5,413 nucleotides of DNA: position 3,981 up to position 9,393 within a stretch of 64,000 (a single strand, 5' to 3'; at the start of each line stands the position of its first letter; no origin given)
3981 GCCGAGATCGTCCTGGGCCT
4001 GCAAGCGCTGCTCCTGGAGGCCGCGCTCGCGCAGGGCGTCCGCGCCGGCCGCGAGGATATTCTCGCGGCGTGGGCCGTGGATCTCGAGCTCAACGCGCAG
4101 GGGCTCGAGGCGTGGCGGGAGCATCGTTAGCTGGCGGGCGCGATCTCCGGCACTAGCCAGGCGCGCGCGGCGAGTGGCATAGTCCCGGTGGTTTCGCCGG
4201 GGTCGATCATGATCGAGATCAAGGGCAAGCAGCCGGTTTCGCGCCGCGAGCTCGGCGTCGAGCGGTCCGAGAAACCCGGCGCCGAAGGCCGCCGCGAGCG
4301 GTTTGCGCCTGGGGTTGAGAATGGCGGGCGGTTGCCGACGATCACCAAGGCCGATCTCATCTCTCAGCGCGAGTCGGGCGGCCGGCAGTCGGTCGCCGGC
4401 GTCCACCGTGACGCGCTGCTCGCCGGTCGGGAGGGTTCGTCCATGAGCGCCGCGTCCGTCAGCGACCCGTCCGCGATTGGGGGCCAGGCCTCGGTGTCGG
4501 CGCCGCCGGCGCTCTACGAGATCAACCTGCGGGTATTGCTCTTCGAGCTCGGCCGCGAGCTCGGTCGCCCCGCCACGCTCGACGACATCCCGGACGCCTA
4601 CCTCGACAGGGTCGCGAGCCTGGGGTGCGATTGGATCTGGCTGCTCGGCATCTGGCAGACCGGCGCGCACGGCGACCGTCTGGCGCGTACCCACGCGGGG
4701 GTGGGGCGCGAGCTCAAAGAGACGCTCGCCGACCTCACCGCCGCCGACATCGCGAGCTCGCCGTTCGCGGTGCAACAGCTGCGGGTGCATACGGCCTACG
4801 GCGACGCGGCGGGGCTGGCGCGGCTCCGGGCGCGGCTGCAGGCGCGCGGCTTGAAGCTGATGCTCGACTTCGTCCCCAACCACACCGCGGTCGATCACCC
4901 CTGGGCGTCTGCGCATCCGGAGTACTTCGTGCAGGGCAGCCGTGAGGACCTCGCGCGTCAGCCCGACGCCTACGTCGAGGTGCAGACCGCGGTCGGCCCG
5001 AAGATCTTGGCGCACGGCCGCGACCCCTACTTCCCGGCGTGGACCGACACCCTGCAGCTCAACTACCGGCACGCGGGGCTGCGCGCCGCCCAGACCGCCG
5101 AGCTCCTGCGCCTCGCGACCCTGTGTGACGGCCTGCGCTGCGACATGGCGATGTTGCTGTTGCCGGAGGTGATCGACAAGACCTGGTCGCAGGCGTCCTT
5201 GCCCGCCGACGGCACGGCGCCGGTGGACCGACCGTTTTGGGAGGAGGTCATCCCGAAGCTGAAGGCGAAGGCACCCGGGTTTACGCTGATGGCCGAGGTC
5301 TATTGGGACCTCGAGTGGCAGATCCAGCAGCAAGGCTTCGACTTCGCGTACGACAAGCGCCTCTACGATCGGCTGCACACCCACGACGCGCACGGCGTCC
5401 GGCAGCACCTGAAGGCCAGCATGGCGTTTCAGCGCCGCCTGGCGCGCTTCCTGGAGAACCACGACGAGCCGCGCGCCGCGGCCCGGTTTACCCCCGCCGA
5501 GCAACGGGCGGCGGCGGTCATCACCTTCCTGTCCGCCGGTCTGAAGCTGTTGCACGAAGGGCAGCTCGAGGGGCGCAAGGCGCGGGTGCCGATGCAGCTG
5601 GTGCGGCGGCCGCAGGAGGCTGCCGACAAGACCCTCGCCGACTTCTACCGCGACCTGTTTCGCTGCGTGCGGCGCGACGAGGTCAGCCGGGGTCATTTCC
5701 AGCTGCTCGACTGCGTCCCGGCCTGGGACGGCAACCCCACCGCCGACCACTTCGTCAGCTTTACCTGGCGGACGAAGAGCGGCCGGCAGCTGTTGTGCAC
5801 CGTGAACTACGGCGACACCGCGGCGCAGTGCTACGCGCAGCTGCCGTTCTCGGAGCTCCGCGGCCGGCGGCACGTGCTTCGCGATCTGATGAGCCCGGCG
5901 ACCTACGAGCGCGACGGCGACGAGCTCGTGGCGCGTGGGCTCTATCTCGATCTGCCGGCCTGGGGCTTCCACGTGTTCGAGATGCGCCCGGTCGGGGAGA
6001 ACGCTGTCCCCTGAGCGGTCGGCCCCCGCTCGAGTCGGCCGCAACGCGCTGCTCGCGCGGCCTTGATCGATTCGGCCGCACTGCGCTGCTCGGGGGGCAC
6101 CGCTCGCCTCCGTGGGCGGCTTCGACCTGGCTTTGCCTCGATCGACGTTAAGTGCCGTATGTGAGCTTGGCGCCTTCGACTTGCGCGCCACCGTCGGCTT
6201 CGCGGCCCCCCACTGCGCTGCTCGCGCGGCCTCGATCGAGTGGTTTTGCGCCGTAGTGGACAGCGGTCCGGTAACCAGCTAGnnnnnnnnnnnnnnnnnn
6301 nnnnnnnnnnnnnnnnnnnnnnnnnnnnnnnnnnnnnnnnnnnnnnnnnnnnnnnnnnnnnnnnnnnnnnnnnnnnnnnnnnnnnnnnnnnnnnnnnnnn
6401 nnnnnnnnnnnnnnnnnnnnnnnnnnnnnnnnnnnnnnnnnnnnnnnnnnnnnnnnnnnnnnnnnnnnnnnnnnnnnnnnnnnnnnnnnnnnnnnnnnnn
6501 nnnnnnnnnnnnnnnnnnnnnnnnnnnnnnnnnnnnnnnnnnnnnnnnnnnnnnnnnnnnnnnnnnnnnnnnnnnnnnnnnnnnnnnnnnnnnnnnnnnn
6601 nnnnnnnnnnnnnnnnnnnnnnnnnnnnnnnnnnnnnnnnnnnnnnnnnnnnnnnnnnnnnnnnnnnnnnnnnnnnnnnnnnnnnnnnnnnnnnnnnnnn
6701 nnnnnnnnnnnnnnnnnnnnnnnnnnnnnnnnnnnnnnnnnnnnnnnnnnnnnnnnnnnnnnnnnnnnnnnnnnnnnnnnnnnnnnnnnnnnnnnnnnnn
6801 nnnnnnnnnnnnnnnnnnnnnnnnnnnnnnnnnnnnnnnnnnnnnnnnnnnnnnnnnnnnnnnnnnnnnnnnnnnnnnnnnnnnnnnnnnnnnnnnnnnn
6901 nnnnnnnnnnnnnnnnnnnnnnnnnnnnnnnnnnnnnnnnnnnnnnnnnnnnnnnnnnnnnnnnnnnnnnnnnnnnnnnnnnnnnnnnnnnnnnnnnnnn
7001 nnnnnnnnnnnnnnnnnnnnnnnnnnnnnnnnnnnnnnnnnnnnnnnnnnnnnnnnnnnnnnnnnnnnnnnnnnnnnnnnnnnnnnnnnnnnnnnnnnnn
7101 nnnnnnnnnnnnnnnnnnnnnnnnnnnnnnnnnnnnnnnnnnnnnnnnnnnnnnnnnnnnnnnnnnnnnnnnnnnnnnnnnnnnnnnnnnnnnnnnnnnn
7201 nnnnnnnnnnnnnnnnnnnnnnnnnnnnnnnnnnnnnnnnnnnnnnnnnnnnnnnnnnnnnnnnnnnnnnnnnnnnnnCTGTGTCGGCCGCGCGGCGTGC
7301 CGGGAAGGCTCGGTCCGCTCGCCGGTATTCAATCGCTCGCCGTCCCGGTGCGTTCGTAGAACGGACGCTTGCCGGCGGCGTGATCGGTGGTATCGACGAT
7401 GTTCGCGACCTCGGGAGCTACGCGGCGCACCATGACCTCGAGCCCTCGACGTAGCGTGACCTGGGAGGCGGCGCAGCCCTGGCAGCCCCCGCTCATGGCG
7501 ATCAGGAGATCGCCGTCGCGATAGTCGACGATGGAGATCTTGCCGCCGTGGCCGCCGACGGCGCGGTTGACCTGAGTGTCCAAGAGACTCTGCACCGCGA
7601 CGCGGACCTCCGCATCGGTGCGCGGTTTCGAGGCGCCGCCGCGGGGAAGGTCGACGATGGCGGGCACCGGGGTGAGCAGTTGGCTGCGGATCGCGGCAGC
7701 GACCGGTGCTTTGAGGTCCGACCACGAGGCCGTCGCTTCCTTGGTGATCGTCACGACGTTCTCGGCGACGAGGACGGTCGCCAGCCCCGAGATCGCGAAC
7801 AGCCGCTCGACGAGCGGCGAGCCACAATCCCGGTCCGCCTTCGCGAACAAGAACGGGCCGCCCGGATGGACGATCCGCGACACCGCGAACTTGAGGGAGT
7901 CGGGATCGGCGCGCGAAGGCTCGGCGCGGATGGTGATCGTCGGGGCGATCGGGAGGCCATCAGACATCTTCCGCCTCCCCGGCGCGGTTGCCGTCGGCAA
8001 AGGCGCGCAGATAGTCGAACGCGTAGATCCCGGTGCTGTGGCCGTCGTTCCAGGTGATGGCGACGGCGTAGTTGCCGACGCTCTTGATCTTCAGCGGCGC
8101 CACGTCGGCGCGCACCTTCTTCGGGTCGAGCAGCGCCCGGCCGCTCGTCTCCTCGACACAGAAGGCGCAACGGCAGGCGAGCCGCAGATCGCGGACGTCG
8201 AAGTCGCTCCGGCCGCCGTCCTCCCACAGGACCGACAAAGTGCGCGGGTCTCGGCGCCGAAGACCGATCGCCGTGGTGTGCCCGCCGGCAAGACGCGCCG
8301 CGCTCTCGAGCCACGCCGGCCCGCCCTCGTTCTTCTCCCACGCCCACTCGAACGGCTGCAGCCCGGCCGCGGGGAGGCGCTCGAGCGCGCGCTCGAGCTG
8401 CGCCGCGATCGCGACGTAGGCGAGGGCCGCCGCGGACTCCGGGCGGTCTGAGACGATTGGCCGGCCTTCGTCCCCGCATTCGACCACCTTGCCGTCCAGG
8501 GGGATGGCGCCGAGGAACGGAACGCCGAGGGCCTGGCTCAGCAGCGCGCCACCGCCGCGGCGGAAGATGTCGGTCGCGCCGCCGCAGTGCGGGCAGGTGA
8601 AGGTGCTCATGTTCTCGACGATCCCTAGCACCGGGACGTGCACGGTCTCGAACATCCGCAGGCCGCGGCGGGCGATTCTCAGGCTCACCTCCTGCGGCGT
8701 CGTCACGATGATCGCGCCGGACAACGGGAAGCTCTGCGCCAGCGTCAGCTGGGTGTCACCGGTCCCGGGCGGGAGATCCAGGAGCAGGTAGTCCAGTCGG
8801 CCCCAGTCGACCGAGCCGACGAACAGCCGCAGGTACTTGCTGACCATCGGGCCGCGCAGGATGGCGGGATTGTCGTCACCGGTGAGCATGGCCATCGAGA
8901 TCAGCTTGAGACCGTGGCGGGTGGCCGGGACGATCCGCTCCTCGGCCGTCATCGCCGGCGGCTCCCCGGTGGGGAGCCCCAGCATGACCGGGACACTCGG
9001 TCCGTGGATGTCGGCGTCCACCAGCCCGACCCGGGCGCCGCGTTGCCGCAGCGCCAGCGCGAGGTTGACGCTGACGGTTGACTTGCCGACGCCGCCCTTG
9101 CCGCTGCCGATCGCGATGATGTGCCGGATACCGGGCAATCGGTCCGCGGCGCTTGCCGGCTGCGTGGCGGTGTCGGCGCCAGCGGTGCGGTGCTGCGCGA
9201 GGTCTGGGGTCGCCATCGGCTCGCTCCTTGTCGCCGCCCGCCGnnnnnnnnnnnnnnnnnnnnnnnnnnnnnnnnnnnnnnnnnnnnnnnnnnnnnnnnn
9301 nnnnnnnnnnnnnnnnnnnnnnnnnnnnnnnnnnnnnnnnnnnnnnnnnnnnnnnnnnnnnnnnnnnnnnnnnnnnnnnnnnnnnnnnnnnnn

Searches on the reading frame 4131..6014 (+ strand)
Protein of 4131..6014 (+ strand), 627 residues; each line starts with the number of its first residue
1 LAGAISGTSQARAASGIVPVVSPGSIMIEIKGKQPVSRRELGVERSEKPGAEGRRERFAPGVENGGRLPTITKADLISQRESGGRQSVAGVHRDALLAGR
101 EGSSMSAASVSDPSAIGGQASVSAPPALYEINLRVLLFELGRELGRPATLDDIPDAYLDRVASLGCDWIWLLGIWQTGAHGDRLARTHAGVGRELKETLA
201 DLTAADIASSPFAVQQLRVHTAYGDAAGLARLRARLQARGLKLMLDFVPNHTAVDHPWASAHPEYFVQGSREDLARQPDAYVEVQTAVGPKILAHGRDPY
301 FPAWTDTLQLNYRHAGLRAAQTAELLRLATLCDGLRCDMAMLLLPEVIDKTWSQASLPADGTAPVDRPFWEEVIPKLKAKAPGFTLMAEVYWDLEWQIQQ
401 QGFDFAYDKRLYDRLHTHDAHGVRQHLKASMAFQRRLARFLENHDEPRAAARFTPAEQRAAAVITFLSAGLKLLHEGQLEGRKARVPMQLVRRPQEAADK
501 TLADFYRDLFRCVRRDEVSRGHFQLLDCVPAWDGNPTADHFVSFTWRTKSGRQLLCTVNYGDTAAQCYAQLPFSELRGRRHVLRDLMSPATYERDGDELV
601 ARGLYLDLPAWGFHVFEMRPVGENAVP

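Call 27: search_protein_families(library=pfam, proteins=[window:4131-6014:+], max_evalue=0.0001)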
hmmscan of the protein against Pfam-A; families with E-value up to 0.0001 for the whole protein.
window:4131-6014:+ (627 aa): 1 family
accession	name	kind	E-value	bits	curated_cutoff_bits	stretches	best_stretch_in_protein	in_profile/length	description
PF00128.31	Alpha-amylase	-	5e-13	49.5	22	1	218-484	58-358/446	Alpha amylase, catalytic domain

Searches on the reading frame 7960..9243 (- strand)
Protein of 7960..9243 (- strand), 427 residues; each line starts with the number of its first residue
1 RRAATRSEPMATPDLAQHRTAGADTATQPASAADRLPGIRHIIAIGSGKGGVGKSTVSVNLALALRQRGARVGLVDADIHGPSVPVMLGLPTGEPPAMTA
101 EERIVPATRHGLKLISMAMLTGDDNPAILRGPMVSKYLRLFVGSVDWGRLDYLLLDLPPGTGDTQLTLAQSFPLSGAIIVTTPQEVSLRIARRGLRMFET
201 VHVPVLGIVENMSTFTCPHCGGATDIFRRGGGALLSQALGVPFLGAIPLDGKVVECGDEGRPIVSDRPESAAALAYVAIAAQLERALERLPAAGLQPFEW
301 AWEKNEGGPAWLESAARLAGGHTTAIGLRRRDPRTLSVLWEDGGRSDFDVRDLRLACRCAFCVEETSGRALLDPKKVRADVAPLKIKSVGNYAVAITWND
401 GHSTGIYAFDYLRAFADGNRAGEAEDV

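Call 27: search_protein_families(library=pfam, proteins=[window:7960-9243:-], max_evalue=0.0001)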
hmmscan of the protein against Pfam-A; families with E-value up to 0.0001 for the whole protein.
window:7960-9243:- (427 aa): 6 families
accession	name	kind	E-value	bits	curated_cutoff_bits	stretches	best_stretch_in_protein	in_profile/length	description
PF10609.15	ParA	-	1.2e-93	313.5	27.1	1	39-283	2-245/246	NUBPL iron-transfer P-loop NTPase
PF06155.17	GBBH-like_N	-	4.9e-25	88.5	22.8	1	331-413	5-85/85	Gamma-butyrobetaine hydroxylase-like, N-terminal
PF01656.29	CbiA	-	2e-13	50.8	25.4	1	43-87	1-44/125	CobQ/CobB/MinD/ParA nucleotide binding domain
PF13614.12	AAA_31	-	3.4e-10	40.6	27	1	41-79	2-40/177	AAA domain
PF09140.17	MipZ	-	2.2e-07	30.9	20.7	1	41-80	1-40/262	ATPase MipZ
PF00142.24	Fer4_NifH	-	3.7e-05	23.8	25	0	47-87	6-46/271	4Fe-4S iron sulfur cluster binding proteins, NifH/frxC family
